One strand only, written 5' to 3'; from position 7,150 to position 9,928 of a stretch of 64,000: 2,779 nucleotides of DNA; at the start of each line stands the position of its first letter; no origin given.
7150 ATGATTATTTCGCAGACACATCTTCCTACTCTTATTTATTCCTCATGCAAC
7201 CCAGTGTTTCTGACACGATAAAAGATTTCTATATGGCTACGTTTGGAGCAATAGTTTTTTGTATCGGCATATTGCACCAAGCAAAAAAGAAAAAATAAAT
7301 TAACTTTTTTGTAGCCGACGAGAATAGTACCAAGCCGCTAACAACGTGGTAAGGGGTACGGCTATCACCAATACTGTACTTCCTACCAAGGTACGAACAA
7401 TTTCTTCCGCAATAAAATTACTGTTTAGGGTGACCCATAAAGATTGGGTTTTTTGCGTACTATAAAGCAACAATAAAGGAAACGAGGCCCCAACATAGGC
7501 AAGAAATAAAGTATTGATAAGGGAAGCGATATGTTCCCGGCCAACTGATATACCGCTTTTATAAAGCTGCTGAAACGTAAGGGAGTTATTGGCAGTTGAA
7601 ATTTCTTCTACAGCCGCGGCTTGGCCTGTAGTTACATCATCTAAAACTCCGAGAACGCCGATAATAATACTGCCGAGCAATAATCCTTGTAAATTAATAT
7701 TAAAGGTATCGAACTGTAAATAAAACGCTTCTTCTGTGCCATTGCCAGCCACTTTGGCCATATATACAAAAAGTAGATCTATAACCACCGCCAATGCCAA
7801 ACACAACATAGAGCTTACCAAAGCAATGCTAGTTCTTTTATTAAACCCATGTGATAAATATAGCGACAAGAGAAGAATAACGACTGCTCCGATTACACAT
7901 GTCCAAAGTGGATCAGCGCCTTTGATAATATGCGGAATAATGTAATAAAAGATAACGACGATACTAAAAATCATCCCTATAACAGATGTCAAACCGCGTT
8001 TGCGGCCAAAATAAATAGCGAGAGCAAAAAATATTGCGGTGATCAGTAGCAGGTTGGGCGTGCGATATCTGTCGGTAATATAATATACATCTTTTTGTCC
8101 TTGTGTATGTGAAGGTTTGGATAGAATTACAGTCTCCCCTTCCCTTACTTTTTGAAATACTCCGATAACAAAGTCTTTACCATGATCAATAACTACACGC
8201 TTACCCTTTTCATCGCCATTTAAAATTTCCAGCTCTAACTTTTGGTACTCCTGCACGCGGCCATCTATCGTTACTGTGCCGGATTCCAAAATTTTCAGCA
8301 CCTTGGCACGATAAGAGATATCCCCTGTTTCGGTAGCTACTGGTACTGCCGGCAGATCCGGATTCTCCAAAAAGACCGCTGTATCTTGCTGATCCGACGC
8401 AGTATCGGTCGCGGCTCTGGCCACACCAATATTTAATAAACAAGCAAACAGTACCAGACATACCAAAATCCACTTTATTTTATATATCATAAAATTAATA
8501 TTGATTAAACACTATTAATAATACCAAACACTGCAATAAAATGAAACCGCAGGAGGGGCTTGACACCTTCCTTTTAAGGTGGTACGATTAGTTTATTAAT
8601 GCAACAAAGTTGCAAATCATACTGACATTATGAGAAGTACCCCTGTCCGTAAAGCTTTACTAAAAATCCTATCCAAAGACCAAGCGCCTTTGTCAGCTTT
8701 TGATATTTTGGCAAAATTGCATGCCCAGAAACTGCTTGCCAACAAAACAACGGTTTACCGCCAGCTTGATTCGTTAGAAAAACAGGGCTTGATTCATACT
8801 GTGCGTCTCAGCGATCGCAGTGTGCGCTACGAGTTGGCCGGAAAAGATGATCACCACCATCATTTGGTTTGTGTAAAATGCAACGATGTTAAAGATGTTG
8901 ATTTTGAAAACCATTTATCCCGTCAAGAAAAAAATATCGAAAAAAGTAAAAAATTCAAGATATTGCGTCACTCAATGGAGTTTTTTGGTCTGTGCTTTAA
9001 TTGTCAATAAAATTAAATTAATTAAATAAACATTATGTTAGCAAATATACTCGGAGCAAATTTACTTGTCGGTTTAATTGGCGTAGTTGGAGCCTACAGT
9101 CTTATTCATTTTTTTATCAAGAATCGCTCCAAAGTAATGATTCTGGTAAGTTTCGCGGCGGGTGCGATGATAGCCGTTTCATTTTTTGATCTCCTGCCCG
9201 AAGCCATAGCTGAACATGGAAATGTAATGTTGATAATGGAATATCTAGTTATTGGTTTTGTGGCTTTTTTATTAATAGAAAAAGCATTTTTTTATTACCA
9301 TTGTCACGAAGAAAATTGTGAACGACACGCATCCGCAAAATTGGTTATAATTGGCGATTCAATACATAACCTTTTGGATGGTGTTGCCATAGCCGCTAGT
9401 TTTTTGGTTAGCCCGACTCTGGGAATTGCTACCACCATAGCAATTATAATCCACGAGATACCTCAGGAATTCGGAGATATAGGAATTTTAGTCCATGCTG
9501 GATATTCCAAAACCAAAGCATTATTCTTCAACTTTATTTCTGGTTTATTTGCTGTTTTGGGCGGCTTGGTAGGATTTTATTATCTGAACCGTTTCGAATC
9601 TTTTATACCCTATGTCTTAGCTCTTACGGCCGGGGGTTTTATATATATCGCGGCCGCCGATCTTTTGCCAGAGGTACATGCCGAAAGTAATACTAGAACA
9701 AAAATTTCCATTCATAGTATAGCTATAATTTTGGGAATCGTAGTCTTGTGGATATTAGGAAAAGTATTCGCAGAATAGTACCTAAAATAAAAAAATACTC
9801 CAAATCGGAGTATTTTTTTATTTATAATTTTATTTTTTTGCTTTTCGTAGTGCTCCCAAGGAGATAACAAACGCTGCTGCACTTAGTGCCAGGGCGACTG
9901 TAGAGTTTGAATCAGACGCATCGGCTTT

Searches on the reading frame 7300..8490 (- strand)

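Call 12: search_protein_families(library=pfam, proteins=[window:7300-8490:-], max_evalue=0.01)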
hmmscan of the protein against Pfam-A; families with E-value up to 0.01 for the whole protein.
window:7300-8490:- (396 aa): 1 family
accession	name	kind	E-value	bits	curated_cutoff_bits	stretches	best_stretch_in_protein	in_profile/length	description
PF07907.16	YibE_F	-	4.4e-69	233.1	27.2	1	147-387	1-241/241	YibE/F-like protein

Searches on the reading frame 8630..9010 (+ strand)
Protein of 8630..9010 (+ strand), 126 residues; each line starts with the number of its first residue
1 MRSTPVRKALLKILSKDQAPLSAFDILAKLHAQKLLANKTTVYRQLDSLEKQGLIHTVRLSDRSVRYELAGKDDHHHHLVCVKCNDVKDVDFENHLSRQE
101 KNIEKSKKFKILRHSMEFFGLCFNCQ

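Call 12: search_protein_families(library=pfam, proteins=[window:8630-9010:+], max_evalue=0.01)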
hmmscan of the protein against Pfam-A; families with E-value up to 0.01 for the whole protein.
window:8630-9010:+ (126 aa): 7 families
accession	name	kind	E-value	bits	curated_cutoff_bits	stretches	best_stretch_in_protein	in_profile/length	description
PF01475.25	FUR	-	1.2e-24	87.2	23.1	1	1-118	4-120/121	Ferric uptake regulator family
PF07106.19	TBPIP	-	3.4e-05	24.1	22.8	1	8-57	4-50/62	TBPIP/Hop2 winged helix domain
PF12840.13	HTH_20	-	9.1e-05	22.8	27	1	4-58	3-51/51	Helix-turn-helix domain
PF03551.20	PadR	-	0.00025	21.4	27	1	10-59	1-51/75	Transcriptional regulator PadR-like family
PF08461.16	HTH_12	-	0.00069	19.9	21.4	1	10-63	3-56/66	Ribonuclease R winged-helix domain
PF01022.26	HTH_5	-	0.0021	18.3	22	0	5-56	2-46/47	Bacterial regulatory protein, arsR family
PF01047.28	MarR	-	0.0099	16.2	24.6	0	32-56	24-48/59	MarR family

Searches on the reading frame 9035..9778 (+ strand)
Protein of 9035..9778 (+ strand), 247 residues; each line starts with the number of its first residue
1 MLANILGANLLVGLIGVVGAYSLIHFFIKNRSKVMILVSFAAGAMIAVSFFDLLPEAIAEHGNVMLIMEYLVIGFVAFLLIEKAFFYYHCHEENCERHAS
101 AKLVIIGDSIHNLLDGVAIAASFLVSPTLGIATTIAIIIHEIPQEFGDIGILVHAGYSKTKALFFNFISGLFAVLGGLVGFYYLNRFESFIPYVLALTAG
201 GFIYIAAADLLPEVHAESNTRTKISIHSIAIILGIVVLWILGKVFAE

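Call 12: search_protein_families(library=pfam, proteins=[window:9035-9778:+], max_evalue=0.01)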
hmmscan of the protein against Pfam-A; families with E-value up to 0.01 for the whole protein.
window:9035-9778:+ (247 aa): 1 family
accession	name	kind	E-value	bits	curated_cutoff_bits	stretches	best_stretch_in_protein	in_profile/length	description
PF02535.28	Zip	-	3.5e-40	138.6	35.1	2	94-241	171-322/323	ZIP Zinc transporter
